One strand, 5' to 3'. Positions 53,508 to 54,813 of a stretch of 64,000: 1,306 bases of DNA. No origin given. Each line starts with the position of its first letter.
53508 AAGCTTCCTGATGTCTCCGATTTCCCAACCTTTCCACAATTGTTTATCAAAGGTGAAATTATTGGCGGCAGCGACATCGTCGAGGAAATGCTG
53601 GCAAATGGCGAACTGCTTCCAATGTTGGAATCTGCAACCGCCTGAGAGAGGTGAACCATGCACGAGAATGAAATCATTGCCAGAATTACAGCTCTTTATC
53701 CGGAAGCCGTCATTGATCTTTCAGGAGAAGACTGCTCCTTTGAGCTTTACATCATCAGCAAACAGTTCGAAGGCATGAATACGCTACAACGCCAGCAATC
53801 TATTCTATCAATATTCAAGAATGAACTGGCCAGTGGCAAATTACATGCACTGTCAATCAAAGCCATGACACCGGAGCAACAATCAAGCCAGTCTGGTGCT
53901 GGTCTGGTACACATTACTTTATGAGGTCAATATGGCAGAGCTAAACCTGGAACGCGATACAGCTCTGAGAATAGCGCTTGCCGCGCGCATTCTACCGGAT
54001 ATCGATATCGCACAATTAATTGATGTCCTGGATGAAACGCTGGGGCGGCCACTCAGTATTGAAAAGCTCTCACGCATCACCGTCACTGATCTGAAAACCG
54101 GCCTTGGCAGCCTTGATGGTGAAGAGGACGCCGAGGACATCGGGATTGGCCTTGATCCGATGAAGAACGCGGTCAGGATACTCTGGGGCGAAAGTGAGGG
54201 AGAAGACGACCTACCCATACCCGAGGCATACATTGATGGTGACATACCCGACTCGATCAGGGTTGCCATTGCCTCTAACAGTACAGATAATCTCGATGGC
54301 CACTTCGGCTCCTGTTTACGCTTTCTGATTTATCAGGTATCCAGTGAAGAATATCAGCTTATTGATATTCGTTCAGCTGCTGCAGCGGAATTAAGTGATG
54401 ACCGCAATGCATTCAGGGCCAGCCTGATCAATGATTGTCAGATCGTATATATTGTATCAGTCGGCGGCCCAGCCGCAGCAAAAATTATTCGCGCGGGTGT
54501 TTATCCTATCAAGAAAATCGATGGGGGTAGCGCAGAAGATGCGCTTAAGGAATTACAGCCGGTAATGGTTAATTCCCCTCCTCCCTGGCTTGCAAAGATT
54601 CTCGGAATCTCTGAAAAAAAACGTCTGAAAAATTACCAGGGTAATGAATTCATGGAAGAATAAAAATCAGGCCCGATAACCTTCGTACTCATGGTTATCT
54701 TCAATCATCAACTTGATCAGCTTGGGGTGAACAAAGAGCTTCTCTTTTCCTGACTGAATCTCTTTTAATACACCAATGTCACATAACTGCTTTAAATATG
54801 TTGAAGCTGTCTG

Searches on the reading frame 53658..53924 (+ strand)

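Call 11: search_protein_families(library=pfam, proteins=[window:53658-53924:+], max_evalue=0.01)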
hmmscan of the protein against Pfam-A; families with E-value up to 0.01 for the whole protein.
window:53658-53924:+ (88 aa): 1 family
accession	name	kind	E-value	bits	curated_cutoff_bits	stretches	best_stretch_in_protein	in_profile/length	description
PF01722.23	BolA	-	3.1e-13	50.3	25.7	1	24-74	27-76/76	BolA-like protein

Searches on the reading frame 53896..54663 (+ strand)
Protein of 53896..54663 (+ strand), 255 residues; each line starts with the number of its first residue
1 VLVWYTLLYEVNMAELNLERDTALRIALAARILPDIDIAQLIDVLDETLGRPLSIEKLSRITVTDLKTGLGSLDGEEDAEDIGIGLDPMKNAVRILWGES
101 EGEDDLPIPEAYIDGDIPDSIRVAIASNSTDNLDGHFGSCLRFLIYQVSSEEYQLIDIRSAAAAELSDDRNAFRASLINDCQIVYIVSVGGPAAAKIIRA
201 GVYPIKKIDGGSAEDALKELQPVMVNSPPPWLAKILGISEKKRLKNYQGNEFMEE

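Call 11: search_protein_families(library=pfam, proteins=[window:53896-54663:+], max_evalue=0.01)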
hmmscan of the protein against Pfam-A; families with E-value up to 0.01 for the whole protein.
window:53896-54663:+ (255 aa): 2 families
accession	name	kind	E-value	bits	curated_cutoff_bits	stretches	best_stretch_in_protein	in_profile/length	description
PF16844.10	DIMCO_N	-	1.1e-33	115.8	36.7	1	18-107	1-90/91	Dinitrogenase iron-molybdenum cofactor, N-terminal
PF02579.22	Nitro_FeMo-Co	-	4e-19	69.2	26.3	1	131-221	3-93/94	Dinitrogenase iron-molybdenum cofactor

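Call 12: search_protein_families(library=ncbifam, proteins=[window:53896-54663:+], max_evalue=0.001)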
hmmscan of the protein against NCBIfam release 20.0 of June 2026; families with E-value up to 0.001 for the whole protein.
window:53896-54663:+ (255 aa): 2 families
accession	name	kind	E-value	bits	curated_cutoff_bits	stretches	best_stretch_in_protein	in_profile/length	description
TIGR02663.1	nifX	equivalog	2.1e-29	102.4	112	1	121-236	1-119/119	nitrogen fixation protein NifX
TIGR01290.1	nifB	equivalog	2.4e-09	36.4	343.65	1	119-220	328-437/441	nitrogenase cofactor biosynthesis protein NifB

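Call 77: find_homologous_proteins(query=window:53896-54663:+, max_evalue=1e-20)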
Query window:53896-54663:+ (255 aa): 3877 proteins with E <= 1e-20 among 7075 candidates; the best 120 are listed.
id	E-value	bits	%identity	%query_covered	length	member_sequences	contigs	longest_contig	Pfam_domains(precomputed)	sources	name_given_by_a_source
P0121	3.6e-152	523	100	95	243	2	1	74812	PF16844.11,PF02579.23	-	-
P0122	5.5e-118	411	79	91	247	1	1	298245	PF16844.11,PF02579.23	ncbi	-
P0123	2.8e-115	402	75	94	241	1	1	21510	PF16844.11,PF02579.23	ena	-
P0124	4.7e-114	398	75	93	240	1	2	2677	PF16844.11,PF02579.23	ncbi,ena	-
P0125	1.2e-113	397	75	93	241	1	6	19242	PF16844.11,PF02579.23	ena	-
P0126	6.3e-113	394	75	93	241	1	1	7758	PF16844.11,PF02579.23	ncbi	-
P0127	3.6e-112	392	75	93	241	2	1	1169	PF16844.11,PF02579.23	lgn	-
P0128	4.0e-111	388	72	94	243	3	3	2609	PF16844.11,PF02579.23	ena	-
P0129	4.1e-111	388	72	93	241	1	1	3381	PF16844.11,PF02579.23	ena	-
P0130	4.5e-111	388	73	94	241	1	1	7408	PF16844.11,PF02579.23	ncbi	-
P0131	7.5e-111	388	73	93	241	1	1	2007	PF16844.11,PF02579.23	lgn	-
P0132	1.2e-110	387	72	92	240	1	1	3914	PF16844.11,PF02579.23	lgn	-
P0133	1.5e-110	387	72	94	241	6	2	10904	PF16844.11,PF02579.23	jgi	-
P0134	2.2e-110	386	73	94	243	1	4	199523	PF16844.11,PF02579.23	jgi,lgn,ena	-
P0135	6.6e-110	384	72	94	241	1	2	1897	PF16844.11,PF02579.23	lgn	-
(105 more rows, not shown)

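Call 78: find_encoding_contigs(protein=P0122, flank=10000, max_places=2)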
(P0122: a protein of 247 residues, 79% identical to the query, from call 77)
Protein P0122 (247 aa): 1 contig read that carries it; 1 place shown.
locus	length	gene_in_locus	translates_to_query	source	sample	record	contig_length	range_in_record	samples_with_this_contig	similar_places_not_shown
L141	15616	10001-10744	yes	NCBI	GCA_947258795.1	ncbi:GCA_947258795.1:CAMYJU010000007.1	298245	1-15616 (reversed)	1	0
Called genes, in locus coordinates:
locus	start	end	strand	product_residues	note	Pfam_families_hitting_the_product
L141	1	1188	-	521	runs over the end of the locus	PF01590:GAF, PF13185:GAF_2, PF13492:GAF_3 (weak), PF00158:Sigma54_activat, PF14532:Sigma54_activ_2, PF07728:AAA_5 (weak), PF25601:AAA_lid_14, PF02954:HTH_8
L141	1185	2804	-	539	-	PF00989:PAS, PF08448:PAS_4, PF13188:PAS_8 (weak), PF13426:PAS_9, PF08447:PAS_3 (weak), PF02518:HATPase_c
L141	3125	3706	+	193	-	PF02508:Rnf-Nqr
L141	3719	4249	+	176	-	PF13484:Fer4_16 (faint), PF04060:FeS, PF00037:Fer4 (weak), PF12837:Fer4_6 (weak), PF13237:Fer4_10, PF14697:Fer4_21, PF12838:Fer4_7 (weak), PF13187:Fer4_9 (weak), +2 more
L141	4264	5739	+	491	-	PF13375:RnfC_N, PF01512:Complex1_51K, PF10531:SLBB, PF00037:Fer4 (faint), PF13183:Fer4_8 (weak), PF13237:Fer4_10, PF12838:Fer4_7, PF13187:Fer4_9 (weak), +1 more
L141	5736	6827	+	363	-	PF03116:NQR2_RnfD_RnfE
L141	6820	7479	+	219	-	PF04205:FMN_bind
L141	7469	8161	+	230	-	PF02508:Rnf-Nqr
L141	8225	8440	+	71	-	PF03658:Ub-RnfH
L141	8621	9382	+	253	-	PF00581:Rhodanese, PF12796:Ank_2, PF13606:Ank_3 (faint), PF13857:Ank_5 (faint), PF13637:Ank_4, PF12796:Ank_2, PF00023:Ank (weak)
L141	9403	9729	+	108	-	PF00462:Glutaredoxin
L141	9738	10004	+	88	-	PF01722:BolA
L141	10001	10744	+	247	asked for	PF16844:DIMCO_N, PF02579:Nitro_FeMo-Co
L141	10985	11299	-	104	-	-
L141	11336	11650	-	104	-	-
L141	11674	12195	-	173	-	-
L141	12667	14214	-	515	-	PF02661:Fic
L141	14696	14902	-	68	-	-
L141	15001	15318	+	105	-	-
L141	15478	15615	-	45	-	?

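Call 79: find_encoding_contigs(protein=P0134, flank=8000, max_places=2)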
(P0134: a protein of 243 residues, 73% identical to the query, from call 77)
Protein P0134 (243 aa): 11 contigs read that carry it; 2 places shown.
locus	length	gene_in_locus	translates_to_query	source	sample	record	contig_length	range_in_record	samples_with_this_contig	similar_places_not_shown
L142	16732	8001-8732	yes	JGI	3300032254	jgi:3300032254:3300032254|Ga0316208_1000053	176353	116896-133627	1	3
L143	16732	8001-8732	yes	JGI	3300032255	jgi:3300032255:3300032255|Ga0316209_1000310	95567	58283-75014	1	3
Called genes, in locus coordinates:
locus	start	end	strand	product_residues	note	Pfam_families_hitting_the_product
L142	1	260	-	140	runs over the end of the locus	-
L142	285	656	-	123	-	-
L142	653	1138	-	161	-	-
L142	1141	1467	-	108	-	-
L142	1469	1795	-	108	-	PF25160:LdpA_Fe-S-bd (weak), PF00037:Fer4 (weak), PF12797:Fer4_2 (weak), PF13237:Fer4_10, PF13183:Fer4_8, PF12838:Fer4_7, PF13187:Fer4_9, PF13484:Fer4_16, +6 more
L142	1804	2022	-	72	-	PF05082:Rop-like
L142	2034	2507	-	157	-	PF03270:DUF269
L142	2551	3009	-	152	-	PF04246:RseC_MucC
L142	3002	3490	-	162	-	PF02579:Nitro_FeMo-Co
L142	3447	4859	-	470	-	PF00148:Oxidored_nitro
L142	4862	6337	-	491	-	PF00148:Oxidored_nitro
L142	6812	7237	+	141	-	PF00581:Rhodanese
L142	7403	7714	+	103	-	PF00462:Glutaredoxin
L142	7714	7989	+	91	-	PF01722:BolA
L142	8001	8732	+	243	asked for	PF16844:DIMCO_N, PF02579:Nitro_FeMo-Co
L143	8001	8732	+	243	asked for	PF16844:DIMCO_N, PF02579:Nitro_FeMo-Co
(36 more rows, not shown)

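Call 86: search_protein_families(library=pfam, proteins=[L141:12667-14214:-, L141:14696-14902:-, L141:15001-15318:+], max_evalue=0.001)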
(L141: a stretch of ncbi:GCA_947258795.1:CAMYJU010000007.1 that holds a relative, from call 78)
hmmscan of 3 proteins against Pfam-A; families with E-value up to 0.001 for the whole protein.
L141:12667-14214:- (515 aa): 1 family
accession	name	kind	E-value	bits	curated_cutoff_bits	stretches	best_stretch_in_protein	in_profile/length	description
PF02661.23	Fic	-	3.1e-14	54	24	1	249-354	2-93/93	Fic/DOC family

L141:14696-14902:- (68 aa): 0 families

L141:15001-15318:+ (105 aa): 0 families
